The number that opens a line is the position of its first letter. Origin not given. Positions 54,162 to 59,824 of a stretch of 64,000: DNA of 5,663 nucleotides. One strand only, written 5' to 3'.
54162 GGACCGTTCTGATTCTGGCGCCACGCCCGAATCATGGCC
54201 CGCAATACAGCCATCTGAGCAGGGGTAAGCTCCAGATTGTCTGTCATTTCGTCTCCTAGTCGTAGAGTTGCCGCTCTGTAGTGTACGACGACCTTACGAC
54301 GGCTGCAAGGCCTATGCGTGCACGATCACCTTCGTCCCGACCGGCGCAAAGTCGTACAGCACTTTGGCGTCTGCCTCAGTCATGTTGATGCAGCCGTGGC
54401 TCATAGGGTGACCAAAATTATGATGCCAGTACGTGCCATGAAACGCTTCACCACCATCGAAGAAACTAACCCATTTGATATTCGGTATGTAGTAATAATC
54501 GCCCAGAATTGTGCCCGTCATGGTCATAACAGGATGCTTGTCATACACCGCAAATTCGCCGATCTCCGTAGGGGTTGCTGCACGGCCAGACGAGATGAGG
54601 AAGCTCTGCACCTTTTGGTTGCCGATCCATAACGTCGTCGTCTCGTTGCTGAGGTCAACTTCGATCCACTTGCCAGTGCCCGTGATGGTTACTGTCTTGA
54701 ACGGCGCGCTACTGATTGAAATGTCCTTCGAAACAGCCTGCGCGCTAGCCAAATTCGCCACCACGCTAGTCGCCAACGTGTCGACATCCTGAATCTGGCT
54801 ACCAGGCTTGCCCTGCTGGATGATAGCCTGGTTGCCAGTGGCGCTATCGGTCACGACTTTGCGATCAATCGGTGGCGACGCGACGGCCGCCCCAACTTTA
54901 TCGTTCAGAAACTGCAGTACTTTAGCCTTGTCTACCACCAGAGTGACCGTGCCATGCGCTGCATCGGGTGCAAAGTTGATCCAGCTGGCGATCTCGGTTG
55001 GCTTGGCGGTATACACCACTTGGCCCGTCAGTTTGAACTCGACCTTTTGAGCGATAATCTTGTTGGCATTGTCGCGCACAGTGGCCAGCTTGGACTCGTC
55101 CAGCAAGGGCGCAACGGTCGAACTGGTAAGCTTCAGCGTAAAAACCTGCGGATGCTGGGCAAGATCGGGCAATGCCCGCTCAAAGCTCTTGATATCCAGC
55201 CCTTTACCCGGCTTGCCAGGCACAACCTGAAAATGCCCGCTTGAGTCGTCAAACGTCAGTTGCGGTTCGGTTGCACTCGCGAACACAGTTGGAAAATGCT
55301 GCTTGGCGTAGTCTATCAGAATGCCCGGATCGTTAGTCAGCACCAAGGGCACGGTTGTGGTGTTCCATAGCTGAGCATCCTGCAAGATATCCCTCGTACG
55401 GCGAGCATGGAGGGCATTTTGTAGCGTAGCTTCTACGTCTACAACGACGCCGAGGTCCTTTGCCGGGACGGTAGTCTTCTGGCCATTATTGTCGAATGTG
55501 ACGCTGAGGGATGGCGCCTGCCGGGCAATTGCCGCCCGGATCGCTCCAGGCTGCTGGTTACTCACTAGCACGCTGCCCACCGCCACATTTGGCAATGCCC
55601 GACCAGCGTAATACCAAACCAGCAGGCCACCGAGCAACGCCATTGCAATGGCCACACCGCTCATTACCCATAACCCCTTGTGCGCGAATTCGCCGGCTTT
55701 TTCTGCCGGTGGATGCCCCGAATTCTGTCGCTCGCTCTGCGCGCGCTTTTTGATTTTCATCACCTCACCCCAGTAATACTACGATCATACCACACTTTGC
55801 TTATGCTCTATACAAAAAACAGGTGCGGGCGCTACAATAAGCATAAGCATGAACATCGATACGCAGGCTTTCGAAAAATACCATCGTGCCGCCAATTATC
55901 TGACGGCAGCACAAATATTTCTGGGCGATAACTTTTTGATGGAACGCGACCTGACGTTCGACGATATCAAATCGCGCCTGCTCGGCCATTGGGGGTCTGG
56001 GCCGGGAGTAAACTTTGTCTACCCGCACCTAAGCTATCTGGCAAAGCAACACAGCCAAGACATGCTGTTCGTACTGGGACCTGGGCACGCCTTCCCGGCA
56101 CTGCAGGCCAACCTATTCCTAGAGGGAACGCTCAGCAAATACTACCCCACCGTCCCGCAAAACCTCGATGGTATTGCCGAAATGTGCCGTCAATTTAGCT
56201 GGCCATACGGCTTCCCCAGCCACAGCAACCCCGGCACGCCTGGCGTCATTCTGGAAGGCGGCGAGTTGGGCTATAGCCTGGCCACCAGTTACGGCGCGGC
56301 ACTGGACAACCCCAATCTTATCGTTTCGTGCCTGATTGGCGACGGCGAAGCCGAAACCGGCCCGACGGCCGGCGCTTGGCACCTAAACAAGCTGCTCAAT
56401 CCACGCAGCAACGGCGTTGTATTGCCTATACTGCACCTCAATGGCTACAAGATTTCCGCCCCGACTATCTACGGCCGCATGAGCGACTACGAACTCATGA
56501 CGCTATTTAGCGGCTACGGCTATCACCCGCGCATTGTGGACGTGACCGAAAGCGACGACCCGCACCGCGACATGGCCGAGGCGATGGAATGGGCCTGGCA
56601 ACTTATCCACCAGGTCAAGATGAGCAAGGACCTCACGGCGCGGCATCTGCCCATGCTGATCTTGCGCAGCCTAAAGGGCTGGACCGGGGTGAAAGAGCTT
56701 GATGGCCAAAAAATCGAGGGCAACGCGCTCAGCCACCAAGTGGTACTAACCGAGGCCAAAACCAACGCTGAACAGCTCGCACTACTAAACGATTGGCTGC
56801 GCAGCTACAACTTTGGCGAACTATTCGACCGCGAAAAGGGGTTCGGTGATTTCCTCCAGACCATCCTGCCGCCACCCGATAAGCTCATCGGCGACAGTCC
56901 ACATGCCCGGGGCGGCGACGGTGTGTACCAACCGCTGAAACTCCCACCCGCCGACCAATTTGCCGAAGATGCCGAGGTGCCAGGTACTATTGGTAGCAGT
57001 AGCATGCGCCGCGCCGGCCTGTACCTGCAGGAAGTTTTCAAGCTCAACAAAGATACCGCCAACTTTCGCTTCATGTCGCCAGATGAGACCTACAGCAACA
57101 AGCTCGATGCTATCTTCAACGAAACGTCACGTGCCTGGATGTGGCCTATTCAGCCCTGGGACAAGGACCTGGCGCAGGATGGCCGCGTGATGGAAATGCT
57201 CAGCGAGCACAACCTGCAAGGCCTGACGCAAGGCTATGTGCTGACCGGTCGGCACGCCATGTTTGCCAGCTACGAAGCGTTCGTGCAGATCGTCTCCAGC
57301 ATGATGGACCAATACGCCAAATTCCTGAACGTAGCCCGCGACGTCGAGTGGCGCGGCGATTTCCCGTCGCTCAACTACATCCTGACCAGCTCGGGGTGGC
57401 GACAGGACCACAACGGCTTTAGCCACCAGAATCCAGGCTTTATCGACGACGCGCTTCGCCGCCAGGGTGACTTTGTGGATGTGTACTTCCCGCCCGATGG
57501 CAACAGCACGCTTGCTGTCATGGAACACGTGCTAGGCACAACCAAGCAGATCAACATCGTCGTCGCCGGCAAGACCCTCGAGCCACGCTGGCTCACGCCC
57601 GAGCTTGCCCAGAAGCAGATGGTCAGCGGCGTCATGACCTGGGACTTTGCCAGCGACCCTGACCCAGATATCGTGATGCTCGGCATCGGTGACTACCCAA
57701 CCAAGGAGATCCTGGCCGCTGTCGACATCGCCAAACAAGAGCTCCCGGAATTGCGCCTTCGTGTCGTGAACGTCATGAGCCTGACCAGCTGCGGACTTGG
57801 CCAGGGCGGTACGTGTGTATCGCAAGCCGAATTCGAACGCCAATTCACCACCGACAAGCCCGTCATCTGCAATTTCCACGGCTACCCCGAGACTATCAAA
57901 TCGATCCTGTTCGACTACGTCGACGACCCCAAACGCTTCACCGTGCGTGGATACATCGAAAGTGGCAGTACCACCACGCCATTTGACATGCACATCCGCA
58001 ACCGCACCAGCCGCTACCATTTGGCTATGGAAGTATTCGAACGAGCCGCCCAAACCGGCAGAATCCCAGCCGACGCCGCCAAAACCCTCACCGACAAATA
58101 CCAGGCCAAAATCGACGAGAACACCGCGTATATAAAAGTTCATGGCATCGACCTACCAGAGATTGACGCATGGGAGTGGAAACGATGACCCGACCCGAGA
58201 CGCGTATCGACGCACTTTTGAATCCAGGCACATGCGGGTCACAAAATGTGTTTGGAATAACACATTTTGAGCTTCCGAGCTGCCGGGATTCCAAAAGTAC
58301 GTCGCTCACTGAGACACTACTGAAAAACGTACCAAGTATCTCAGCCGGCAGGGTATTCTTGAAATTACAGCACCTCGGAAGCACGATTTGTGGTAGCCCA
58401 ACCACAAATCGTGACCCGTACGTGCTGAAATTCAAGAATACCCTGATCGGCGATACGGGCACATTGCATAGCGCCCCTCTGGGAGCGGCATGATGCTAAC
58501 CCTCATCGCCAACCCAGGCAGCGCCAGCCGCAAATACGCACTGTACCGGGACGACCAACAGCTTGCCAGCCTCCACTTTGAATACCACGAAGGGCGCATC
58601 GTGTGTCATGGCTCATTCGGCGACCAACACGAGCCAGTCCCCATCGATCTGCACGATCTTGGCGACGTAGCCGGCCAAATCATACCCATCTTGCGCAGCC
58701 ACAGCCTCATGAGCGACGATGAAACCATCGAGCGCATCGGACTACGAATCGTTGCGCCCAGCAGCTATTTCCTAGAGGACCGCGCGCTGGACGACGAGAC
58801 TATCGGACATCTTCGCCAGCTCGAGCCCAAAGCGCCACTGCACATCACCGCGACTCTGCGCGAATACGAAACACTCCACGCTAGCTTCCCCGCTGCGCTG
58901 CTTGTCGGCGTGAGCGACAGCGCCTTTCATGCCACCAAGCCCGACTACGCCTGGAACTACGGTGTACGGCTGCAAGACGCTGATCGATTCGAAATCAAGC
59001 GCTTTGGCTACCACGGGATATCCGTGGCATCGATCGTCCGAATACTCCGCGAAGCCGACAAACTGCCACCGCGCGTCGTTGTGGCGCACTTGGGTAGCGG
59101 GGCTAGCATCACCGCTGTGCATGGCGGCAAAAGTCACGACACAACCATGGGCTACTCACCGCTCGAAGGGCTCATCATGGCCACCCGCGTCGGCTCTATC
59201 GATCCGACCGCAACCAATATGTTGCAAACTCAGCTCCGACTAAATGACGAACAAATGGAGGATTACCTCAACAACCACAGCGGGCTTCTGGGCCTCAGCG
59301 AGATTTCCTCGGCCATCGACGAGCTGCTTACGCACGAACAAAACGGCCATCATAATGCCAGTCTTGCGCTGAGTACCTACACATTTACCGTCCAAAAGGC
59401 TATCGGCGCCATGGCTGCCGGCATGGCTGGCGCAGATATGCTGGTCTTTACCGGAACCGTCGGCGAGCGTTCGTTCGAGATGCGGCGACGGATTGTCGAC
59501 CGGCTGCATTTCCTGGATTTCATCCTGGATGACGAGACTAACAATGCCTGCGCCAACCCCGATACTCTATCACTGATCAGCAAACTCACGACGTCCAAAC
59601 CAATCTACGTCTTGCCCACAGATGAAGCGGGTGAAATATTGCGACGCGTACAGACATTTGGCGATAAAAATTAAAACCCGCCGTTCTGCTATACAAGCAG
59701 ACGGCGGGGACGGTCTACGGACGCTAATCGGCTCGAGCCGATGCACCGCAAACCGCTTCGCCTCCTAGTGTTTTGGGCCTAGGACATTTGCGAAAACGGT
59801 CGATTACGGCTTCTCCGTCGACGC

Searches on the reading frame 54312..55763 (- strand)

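Call 96: search_protein_families(library=pfam, proteins=[window:54312-55763:-], max_evalue=0.001)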
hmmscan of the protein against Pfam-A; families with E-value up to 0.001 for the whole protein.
window:54312-55763:- (483 aa): 2 families
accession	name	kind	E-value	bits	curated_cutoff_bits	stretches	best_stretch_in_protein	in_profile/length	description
PF03734.19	YkuD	-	5.6e-24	85.8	23.4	1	365-481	2-146/146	L,D-transpeptidase catalytic domain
PF12229.13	PG_binding_4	-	3.2e-09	37.4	22.1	1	98-199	2-105/117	Putative peptidoglycan binding domain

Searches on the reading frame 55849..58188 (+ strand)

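Call 14: search_protein_families(library=pfam, proteins=[window:55849-58188:+], max_evalue=0.001)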
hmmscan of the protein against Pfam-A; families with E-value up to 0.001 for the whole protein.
window:55849-58188:+ (779 aa): 3 families
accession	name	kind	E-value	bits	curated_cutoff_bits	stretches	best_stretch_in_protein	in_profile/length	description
PF09364.15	XFP_N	-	5.3e-128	427.3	23.7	1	6-356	8-362/364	XFP N-terminal domain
PF03894.20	XFP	-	9.6e-74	247.4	22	1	389-562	3-175/177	D-xylulose 5-phosphate/D-fructose 6-phosphate phosphoketolase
PF09363.15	XFP_C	-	4.9e-58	196.4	23.4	1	575-777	1-202/202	XFP C-terminal domain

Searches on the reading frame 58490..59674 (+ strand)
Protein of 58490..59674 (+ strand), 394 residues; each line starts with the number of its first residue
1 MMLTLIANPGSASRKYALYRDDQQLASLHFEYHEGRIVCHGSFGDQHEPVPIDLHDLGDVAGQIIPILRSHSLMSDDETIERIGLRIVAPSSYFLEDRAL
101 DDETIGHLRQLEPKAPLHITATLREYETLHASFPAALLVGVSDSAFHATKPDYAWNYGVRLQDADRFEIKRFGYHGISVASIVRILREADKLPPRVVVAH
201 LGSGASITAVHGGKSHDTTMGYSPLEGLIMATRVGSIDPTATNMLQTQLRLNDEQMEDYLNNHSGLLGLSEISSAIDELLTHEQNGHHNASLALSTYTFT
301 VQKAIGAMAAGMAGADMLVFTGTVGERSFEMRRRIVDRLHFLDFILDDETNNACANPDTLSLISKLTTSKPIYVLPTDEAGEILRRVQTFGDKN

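Call 14: search_protein_families(library=pfam, proteins=[window:58490-59674:+], max_evalue=0.001)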
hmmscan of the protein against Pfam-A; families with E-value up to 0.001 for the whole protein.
window:58490-59674:+ (394 aa): 1 family
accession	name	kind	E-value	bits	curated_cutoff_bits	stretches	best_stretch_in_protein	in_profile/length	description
PF00871.23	Acetate_kinase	-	7.7e-75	252.4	22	1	4-381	2-388/392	Acetokinase family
